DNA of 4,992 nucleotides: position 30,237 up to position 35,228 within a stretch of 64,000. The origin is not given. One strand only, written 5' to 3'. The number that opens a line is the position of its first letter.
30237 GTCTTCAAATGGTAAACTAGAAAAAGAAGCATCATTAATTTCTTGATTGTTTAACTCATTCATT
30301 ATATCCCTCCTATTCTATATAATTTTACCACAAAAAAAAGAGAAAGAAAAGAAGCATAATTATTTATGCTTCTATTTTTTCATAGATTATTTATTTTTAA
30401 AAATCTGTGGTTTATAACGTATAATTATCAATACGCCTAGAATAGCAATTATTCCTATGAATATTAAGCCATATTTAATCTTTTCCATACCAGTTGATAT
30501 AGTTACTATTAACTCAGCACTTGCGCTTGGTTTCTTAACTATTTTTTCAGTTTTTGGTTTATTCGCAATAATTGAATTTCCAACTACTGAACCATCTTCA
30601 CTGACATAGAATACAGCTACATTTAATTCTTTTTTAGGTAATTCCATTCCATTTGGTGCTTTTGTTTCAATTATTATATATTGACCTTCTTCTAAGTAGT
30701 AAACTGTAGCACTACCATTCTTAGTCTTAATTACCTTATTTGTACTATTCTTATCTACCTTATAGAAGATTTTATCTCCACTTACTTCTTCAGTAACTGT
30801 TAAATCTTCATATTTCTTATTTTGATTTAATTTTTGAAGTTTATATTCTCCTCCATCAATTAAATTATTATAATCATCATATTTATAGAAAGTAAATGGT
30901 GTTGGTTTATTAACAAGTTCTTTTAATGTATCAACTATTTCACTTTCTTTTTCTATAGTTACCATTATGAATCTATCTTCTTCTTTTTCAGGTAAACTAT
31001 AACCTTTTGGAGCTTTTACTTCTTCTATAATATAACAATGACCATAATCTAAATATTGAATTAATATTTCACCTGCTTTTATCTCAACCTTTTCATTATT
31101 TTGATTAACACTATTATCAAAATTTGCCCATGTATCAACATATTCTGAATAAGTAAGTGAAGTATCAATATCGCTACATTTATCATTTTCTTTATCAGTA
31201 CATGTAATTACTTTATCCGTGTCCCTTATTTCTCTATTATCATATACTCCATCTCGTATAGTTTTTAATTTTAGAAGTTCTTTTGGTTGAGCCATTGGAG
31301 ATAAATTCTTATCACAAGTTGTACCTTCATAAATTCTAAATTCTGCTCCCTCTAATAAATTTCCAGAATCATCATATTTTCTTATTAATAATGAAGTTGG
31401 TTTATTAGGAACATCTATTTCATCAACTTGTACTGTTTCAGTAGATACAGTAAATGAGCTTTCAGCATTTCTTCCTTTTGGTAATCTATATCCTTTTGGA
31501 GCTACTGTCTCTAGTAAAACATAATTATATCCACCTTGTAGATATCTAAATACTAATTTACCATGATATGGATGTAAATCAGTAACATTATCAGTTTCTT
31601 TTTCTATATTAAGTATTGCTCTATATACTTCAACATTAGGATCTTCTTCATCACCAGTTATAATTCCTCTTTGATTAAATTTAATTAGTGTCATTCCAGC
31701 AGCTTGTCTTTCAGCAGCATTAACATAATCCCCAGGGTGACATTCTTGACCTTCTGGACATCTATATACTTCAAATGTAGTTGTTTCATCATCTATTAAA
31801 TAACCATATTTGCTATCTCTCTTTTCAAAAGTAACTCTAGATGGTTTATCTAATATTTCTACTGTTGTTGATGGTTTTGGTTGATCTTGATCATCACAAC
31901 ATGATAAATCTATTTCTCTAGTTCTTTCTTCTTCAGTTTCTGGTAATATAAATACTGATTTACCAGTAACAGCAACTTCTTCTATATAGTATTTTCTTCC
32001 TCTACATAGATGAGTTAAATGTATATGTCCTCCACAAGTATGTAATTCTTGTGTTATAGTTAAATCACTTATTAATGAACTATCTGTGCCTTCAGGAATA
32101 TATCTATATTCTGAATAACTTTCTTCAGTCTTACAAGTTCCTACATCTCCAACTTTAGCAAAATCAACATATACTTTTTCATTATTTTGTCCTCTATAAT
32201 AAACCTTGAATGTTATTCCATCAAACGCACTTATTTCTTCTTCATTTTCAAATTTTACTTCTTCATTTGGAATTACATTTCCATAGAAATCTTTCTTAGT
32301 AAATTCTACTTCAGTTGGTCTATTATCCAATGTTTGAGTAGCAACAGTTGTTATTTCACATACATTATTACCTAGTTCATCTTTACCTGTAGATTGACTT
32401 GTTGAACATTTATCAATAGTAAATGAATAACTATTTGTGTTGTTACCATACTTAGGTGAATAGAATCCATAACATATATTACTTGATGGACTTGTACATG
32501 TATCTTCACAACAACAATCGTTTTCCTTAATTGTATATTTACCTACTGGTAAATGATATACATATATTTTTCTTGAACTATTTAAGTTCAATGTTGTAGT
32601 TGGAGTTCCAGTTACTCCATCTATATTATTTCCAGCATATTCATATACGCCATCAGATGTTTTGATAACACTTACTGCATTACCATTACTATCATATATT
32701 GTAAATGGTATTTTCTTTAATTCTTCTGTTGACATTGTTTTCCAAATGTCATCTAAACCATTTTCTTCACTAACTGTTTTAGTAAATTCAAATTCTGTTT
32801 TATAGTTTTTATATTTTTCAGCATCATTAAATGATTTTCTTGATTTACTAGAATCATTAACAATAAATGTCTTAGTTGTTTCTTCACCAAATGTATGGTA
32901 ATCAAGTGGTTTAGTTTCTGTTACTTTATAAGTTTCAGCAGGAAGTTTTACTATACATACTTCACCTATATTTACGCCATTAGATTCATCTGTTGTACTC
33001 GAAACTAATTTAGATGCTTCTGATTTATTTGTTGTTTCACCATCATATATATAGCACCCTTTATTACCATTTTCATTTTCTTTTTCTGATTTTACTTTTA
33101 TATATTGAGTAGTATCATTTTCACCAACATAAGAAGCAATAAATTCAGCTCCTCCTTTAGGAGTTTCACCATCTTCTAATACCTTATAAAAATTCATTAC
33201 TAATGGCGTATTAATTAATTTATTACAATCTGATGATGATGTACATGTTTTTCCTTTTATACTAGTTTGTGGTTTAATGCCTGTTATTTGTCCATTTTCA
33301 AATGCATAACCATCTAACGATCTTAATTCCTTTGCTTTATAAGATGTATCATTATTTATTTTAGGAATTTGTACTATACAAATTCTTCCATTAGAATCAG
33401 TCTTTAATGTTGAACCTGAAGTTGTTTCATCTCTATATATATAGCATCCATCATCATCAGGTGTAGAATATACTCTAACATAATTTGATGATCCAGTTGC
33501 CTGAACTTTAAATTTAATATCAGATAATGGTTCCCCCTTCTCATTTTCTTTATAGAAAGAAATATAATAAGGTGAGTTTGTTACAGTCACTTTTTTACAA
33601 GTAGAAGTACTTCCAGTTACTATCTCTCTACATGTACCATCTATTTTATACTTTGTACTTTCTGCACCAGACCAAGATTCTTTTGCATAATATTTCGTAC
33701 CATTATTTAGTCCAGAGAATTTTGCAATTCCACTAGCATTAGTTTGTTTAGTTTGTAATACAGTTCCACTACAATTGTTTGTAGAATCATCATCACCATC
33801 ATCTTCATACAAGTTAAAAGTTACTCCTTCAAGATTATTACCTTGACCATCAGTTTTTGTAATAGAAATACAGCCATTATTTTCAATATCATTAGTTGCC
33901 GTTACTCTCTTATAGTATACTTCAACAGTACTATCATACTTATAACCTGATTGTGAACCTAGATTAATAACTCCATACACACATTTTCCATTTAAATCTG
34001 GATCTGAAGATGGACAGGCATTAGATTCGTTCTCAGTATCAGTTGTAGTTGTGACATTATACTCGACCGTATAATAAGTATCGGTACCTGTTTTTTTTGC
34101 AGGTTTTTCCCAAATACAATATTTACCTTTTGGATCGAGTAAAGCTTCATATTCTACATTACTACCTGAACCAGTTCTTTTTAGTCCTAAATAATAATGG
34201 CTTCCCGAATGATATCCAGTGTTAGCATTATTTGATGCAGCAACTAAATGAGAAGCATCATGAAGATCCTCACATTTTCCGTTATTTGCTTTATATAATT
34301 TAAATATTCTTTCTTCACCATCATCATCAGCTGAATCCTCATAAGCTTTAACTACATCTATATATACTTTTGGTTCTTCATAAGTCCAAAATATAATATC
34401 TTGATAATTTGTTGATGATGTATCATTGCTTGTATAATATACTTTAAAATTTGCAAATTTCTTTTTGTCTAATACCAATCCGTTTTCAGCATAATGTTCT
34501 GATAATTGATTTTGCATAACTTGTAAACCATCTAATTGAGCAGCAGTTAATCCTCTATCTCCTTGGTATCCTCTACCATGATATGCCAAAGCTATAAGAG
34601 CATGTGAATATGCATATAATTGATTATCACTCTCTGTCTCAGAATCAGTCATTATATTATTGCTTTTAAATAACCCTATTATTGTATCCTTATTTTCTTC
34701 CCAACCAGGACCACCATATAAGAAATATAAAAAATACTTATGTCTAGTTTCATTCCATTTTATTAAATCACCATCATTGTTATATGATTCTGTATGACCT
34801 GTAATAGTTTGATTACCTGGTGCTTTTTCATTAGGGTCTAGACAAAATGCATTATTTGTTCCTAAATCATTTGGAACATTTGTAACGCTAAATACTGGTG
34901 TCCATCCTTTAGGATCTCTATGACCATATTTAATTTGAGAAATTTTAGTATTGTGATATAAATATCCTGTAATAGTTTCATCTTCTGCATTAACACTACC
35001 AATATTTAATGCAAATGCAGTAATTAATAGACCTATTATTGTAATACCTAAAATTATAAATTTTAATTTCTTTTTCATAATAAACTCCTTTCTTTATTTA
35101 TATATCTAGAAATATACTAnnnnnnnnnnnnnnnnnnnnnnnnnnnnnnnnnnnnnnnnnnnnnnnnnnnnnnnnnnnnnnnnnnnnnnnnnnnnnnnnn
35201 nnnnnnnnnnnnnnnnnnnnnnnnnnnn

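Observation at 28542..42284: ~13.7-kb giant surface-protein locus inserted between ftsK and the S10 ribosomal operon, bracketed by a paralogous gene pair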

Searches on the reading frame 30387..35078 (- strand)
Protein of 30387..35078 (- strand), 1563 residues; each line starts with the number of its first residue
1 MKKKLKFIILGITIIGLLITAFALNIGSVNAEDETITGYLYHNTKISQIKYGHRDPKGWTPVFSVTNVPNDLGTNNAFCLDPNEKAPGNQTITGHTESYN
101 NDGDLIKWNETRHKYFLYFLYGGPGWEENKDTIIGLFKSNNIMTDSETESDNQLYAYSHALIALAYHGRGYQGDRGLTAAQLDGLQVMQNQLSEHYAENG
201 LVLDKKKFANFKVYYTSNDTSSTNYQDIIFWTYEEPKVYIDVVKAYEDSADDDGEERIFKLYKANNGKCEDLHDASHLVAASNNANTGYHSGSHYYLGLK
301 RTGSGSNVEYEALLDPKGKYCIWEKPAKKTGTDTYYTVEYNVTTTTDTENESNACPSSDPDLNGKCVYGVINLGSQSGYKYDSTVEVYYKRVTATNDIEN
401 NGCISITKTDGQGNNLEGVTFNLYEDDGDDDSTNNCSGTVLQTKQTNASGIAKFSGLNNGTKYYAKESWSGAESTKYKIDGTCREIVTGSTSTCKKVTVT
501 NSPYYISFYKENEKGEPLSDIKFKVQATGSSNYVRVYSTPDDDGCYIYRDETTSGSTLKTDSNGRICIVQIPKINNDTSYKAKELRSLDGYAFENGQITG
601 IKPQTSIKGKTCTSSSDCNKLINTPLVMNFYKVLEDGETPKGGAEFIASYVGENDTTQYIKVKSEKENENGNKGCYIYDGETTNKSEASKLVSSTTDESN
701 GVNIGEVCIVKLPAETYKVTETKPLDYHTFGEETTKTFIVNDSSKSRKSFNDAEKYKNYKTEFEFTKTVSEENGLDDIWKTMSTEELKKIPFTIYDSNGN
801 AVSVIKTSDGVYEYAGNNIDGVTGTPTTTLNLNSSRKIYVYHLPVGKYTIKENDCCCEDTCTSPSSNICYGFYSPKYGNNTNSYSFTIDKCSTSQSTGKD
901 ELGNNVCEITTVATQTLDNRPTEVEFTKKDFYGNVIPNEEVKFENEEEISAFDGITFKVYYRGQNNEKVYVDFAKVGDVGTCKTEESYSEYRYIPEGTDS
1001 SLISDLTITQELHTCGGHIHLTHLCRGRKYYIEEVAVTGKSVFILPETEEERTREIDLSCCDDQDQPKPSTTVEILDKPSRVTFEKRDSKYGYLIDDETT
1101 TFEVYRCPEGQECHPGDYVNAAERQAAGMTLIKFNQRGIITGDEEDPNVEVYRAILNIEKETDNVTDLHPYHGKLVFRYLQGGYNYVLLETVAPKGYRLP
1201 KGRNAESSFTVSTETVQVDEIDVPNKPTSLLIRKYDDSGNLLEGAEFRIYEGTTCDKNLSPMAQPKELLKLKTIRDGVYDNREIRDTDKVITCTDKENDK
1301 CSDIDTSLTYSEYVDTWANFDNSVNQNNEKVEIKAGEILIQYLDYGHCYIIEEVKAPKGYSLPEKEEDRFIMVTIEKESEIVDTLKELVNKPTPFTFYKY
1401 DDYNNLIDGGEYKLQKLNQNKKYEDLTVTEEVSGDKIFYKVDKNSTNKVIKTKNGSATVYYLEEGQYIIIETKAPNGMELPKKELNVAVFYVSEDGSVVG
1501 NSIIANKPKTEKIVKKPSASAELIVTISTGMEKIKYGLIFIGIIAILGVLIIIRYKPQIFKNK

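Call 4: search_protein_families(library=pfam, proteins=[window:30387-35078:-], max_evalue=0.01)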
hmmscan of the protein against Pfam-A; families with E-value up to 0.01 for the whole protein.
window:30387-35078:- (1563 aa): 1 family
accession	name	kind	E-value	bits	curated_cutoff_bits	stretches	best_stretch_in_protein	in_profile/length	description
PF17802.7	SpaA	-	2.4e-37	127.4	23.1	5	404-498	3-86/91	Prealbumin-like fold domain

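Call 5: search_protein_families(library=ncbifam, proteins=[window:30387-35078:-], max_evalue=0.01)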
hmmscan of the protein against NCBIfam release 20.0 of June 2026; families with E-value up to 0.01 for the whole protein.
window:30387-35078:- (1563 aa): 1 family
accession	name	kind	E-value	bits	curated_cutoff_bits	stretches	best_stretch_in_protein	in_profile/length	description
NF033902.0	iso_D2_wall_anc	subfamily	2.8e-15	56.1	95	3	1230-1379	382-486/540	SpaH/EbpB family LPXTG-anchored major pilin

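Call 14: search_solved_structures(query=window:30387-35078:-, max_evalue=0.01)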
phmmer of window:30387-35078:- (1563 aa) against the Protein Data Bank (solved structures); distinct sequences matched with E-value up to 0.01: 0.

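Call 17: find_homologous_proteins(query=window:30387-35078:-, max_evalue=0.00001)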
Query window:30387-35078:- (1563 aa): 5 proteins with E <= 0.00001 among 8000 candidates.
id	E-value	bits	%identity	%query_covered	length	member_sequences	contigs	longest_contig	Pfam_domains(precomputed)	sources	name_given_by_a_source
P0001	0.0e+0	3580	100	100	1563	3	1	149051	PF17802.8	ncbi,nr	ncbi:MAG: hypothetical protein IJH20_01310 [Bacilli bacterium]|nr:hypothetical protein [Bacilli bact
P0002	0.0e+0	2356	68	100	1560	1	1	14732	PF17802.8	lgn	-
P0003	0.0e+0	1860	58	98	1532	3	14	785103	PF17802.8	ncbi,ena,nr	ncbi:MAG: hypothetical protein IKF36_04690 [Bacilli bacterium]|nr:hypothetical protein [Bacilli bact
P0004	0.0e+0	1764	64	68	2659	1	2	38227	PF17802.8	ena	-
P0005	1.8e-117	412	35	32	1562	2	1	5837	PF17802.8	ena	-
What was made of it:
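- Tried and rejected: I repeated it with the full length (call 17).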

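Call 18: find_encoding_contigs(protein=P0003, flank=10000, max_places=3)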
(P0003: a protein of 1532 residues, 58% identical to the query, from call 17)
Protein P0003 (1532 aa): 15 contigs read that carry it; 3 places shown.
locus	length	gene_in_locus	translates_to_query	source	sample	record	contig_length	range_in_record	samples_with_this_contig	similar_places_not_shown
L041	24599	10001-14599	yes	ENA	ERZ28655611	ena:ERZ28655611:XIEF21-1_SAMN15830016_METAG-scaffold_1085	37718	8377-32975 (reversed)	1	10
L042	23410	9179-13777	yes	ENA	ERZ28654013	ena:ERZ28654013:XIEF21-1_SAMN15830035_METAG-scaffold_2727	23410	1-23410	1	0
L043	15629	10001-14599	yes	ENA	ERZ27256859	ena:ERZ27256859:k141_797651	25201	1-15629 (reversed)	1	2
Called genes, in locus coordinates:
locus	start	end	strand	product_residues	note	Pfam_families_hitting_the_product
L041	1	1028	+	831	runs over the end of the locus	-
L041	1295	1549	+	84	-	-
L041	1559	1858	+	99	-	PF07866:DUF1653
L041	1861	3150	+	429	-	PF02403:Seryl_tRNA_N, PF00587:tRNA-synt_2b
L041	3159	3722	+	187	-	-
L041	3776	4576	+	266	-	-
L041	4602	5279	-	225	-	-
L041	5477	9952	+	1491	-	PF17210:SdrD_B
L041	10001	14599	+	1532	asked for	PF17802:SpaA (weak)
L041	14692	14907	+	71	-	-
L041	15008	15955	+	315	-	PF06144:DNA_pol3_delta, PF21694:DNA_pol3_delta_C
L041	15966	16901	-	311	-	PF01544:CorA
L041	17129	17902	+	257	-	-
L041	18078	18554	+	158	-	-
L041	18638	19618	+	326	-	PF00005:ABC_tran, PF13304:AAA_21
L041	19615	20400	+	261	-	PF06182:ABC2_membrane_6, PF12698:ABC2_membrane_3 (weak)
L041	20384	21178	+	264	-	PF06182:ABC2_membrane_6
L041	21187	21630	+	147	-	PF00583:Acetyltransf_1, PF13673:Acetyltransf_10, PF13508:Acetyltransf_7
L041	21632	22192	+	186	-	-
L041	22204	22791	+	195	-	PF13302:Acetyltransf_3, PF00583:Acetyltransf_1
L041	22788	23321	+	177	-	PF04167:DUF402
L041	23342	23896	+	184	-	PF13302:Acetyltransf_3, PF13420:Acetyltransf_4, PF13523:Acetyltransf_8 (weak), PF00583:Acetyltransf_1, PF13508:Acetyltransf_7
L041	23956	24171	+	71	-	-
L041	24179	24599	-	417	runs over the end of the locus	PF01183:Glyco_hydro_25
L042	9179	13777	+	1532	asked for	PF17802:SpaA (weak)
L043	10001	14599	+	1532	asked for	PF17802:SpaA (weak)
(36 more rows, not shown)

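Call 19: find_encoding_contigs(protein=P0002, flank=10000, max_places=2)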
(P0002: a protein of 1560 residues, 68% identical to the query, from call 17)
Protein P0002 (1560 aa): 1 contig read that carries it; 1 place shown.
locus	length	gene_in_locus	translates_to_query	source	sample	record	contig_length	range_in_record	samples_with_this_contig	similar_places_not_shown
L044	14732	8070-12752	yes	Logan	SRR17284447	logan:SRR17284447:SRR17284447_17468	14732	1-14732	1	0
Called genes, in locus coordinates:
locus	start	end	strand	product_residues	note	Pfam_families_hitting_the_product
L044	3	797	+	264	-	?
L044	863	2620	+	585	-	PF14903:WG_beta_rep (weak)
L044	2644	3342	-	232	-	-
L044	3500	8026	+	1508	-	PF17210:SdrD_B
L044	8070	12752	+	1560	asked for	PF17802:SpaA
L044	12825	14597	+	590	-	PF14903:WG_beta_rep (faint)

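Call 20: find_encoding_contigs(protein=P0004, flank=10000, max_places=2)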
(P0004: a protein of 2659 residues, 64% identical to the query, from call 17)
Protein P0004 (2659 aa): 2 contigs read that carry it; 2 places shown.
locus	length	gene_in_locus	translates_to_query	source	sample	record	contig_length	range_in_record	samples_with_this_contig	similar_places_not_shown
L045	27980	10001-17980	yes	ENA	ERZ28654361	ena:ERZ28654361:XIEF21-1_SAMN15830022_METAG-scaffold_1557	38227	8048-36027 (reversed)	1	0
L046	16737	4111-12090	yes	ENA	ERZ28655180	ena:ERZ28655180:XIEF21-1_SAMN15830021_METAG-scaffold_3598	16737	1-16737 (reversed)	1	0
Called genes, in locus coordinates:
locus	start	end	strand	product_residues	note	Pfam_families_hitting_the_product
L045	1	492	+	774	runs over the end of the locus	PF09479:Flg_new (weak), PF18998:Flg_new_2 (weak)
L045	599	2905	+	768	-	PF09479:Flg_new (weak), PF18998:Flg_new_2 (weak)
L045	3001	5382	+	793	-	PF09479:Flg_new (weak)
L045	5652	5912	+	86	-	-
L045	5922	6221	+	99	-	PF07866:DUF1653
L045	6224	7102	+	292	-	PF02403:Seryl_tRNA_N, PF00587:tRNA-synt_2b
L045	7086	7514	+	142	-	PF00587:tRNA-synt_2b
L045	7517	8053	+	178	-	-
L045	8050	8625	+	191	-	-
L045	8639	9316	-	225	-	-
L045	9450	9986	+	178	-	-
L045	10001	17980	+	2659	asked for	PF17802:SpaA (weak)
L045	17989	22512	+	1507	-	PF13620:CarboxypepD_reg (faint), PF22904:NOMO1-like_2nd (faint), PF17210:SdrD_B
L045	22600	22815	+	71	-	-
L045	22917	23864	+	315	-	PF06144:DNA_pol3_delta, PF21694:DNA_pol3_delta_C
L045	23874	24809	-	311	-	PF01544:CorA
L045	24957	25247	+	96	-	-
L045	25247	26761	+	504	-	-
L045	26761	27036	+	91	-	-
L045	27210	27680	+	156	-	-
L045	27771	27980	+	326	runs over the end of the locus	PF00005:ABC_tran, PF13304:AAA_21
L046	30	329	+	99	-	PF07866:DUF1653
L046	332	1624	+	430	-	PF02403:Seryl_tRNA_N, PF00587:tRNA-synt_2b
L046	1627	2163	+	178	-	-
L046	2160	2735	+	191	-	-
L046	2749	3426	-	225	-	-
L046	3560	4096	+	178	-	-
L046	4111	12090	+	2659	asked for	PF17802:SpaA (weak)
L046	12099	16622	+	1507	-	PF13620:CarboxypepD_reg (faint), PF22904:NOMO1-like_2nd (faint), PF17210:SdrD_B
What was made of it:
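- serS...holA site (L041-L046; calls 18, 20).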

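Call 34: search_protein_families(library=pfam, proteins=[L045:9450-9986:+, L041:3776-4576:+], max_evalue=1)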
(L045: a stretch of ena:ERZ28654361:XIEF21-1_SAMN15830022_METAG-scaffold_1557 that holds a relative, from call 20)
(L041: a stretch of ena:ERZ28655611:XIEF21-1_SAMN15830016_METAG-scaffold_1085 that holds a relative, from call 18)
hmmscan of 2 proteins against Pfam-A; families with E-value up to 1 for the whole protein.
L045:9450-9986:+ (178 aa): 4 families
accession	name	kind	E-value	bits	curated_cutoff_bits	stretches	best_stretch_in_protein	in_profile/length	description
PF07538.16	ChW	-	0.00068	19.8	22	1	45-69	5-31/35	Clostridial hydrophobic W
PF12911.12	OppC_N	-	0.053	13.9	23.9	1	8-23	17-32/53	N-terminal TM domain of oligopeptide transport permease C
PF00064.24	Neur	-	0.072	12.3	27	1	60-159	187-284/334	Neuraminidase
PF05078.17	DUF679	-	0.31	11.4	25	1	4-62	34-91/163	Protein of unknown function (DUF679)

L041:3776-4576:+ (266 aa): 0 families

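Call 68: search_dna_similar(query=window:30387-35078:-, collection=plasmids, mode=protein, max_rows=8)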
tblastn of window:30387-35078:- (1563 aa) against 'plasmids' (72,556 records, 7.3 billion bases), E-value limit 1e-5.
Records with a match: 3; places in all: 3; records where one place covers at least 80% of the query: 0.
Best place of each record, by identity: <60% 3.
By first word of the organism name: Clostridium 2; Enterococcus 1.
By predicted mobility (MOB-suite, as given by PLSDB): mobilizable 2; non-mobilizable 1.
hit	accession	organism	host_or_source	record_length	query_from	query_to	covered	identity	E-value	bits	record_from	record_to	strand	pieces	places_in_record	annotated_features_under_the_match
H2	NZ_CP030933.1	Enterococcus gilvus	cow,milk,milk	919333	966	1475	33%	23.5%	1e-6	62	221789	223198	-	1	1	SpaA isopeptide-forming pilin-related protein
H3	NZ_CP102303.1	Clostridium perfringens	swine,mixed culture,fecal sample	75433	1173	1499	21%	27.5%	9e-6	59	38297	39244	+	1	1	SpaA isopeptide-forming pilin-related protein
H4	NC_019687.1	Clostridium perfringens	-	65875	1173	1499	21%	27.4%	1e-5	58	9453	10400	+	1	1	SpaA isopeptide-forming pilin-related protein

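Call 80: search_protein_families(library=ncbifam, proteins=[L045:2989-5382:+], max_evalue=10)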
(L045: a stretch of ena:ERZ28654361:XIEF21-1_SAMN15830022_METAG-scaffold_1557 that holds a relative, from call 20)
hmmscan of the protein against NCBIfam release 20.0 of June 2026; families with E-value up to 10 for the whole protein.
L045:2989-5382:+ (797 aa): 1 family
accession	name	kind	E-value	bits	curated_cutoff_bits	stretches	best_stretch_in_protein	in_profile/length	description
TIGR04226.1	RrgB_K2N_iso_D2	domain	3.2e-06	28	30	1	457-597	4-122/123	isopeptide-forming domain-containing fimbrial protein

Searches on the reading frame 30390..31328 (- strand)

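Call 66: search_protein_families(library=pfam, proteins=[window:30390-31328:-], max_evalue=0.01)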
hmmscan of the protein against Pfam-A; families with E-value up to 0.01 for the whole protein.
window:30390-31328:- (313 aa): 2 families
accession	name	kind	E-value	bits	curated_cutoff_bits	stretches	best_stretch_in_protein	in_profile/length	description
PF17802.7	SpaA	-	1.8e-14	54.1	23.1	2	145-240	3-77/91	Prealbumin-like fold domain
PF12106.13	Colicin_E5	-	0.0012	19.5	25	1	176-222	21-67/88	Colicin E5 ribonuclease domain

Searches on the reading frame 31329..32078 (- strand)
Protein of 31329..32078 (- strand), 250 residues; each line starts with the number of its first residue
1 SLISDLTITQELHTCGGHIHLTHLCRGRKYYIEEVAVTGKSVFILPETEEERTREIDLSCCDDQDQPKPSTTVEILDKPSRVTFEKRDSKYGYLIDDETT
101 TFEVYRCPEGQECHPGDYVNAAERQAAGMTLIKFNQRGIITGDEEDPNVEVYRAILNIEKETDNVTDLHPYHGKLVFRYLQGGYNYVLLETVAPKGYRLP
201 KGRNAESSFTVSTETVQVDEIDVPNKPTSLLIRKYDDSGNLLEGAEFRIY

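Call 66: search_protein_families(library=pfam, proteins=[window:31329-32078:-], max_evalue=0.01)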
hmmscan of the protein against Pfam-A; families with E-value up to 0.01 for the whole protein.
window:31329-32078:- (250 aa): 1 family
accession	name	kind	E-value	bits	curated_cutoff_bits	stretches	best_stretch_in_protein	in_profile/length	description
PF17802.7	SpaA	-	6.5e-10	39.5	23.1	1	169-215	41-80/91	Prealbumin-like fold domain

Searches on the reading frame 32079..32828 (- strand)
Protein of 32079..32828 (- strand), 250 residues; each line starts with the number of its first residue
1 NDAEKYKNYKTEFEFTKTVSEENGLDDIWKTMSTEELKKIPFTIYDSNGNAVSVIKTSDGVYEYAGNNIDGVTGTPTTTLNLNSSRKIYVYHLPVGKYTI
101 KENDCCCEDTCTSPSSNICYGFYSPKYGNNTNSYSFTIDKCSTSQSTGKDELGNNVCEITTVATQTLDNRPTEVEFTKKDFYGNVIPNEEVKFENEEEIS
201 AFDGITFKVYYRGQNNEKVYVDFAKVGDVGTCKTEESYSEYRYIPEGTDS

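Call 66: search_protein_families(library=pfam, proteins=[window:32079-32828:-], max_evalue=0.01)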
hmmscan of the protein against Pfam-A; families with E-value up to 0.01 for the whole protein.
window:32079-32828:- (250 aa): 2 families
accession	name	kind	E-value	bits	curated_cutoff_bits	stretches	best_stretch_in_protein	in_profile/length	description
PF17802.7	SpaA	-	0.0013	19.3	23.1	0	33-103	12-59/91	Prealbumin-like fold domain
PF15339.11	Afaf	-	0.0074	16.5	27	0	145-209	66-130/198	Acrosome formation-associated factor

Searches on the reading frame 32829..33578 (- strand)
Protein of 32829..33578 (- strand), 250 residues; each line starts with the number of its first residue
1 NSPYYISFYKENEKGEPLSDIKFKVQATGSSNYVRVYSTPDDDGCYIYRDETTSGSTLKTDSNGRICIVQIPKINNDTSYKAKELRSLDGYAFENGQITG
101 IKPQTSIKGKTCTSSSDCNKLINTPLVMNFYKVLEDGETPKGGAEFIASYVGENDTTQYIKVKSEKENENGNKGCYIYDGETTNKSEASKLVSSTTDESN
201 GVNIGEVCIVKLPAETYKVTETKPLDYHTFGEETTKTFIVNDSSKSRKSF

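Call 66: search_protein_families(library=pfam, proteins=[window:32829-33578:-], max_evalue=0.01)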
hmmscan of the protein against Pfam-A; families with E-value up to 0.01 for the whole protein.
window:32829-33578:- (250 aa): 1 family
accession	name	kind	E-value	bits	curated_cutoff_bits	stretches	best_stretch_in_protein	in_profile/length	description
PF17802.7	SpaA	-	4e-08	33.7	23.1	1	6-98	3-72/91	Prealbumin-like fold domain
